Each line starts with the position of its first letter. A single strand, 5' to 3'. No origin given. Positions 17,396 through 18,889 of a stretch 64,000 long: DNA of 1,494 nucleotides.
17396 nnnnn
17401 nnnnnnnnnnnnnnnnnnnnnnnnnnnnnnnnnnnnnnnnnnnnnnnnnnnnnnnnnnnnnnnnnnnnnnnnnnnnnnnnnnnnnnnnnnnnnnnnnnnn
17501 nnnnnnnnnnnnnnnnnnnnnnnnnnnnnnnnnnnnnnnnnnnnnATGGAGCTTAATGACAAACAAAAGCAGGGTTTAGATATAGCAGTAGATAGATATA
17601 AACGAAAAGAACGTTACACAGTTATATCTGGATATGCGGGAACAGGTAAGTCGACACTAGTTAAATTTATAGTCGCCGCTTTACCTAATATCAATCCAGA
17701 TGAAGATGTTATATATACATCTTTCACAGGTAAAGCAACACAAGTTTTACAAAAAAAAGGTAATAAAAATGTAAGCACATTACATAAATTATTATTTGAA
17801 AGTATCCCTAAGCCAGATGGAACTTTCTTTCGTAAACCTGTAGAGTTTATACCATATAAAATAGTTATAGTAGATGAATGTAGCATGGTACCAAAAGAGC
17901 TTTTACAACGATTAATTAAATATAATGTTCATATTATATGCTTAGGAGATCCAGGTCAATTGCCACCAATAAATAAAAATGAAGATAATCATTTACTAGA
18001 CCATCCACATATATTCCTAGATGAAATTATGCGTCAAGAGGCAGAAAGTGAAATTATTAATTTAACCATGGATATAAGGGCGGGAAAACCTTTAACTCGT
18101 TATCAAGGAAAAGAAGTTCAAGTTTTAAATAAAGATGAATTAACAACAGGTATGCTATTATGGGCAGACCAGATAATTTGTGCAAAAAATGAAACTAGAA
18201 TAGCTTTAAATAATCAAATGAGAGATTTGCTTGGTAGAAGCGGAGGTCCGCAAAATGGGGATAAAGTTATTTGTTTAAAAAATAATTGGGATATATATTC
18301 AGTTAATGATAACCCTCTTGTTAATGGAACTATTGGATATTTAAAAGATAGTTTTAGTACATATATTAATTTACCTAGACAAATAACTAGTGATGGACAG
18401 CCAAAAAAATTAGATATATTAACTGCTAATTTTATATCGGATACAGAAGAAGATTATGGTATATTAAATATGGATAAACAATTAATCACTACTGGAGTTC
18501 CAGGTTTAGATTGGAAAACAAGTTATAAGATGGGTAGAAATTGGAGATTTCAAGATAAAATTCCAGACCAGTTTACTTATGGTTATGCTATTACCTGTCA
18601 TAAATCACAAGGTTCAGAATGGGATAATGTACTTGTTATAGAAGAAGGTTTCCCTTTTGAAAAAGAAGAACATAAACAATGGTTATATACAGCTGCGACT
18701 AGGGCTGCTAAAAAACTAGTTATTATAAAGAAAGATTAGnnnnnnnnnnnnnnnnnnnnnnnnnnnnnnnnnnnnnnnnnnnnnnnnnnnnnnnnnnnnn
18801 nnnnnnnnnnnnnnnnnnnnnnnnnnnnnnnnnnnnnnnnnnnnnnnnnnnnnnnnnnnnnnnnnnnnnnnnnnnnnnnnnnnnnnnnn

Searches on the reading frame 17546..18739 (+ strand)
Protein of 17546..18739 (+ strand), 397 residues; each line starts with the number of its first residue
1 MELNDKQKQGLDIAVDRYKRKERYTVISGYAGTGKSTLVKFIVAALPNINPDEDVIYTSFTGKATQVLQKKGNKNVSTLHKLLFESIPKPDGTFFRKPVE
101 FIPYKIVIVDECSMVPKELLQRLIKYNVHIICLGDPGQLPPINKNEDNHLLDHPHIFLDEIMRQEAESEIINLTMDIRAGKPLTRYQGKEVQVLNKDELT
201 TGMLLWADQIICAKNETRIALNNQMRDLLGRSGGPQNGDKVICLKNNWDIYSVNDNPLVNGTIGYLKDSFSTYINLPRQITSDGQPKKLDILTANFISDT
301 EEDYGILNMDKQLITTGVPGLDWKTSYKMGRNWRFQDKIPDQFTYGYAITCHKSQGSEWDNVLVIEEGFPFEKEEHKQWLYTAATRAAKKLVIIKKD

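Call 50: search_protein_families(library=pfam, max_evalue=0.001, proteins=[window:17546-18739:+])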
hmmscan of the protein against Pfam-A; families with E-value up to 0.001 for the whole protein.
window:17546-18739:+ (397 aa): 11 families
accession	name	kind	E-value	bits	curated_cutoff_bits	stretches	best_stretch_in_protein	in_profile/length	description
PF13604.12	AAA_30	-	4.5e-23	82.4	27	1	3-183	2-174/191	AAA domain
PF13245.12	AAA_19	-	9.8e-20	71.5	25.1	1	18-142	7-132/134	AAA domain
PF13538.12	UvrD_C_2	-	5.1e-18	65.1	27.4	1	345-394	1-52/52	UvrD-like helicase C-terminal domain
PF01443.25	Viral_helicase1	-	3.3e-16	60.2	21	1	25-159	1-116/228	Viral superfamily 1 RNA helicase core domain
PF13086.12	AAA_11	-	3e-06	27.6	27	0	103-143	213-254/257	AAA domain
PF05970.20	PIF1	-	5.7e-06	26.5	25.9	1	3-123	2-122/223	PIF1-like helicase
PF13361.12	UvrD_C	-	2.2e-05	24.5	25.6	1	349-395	290-347/350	UvrD-like helicase C-terminal domain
PF09848.15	SLFN-g3_helicase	-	3.5e-05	23.7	24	1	25-139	4-126/354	Schlafen group 3, DNA/RNA helicase domain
PF05127.21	NAT10_TcmA_helicase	-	4.4e-05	23.9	22.7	1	26-131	1-117/176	RNA cytidine acetyltransferase NAT10/TcmA, helicase domain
PF13191.12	AAA_16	-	0.0003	21.7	32.6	1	7-66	8-62/167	AAA ATPase domain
PF13173.12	AAA_14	-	0.00038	20.9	27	0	22-124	2-85/129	AAA domain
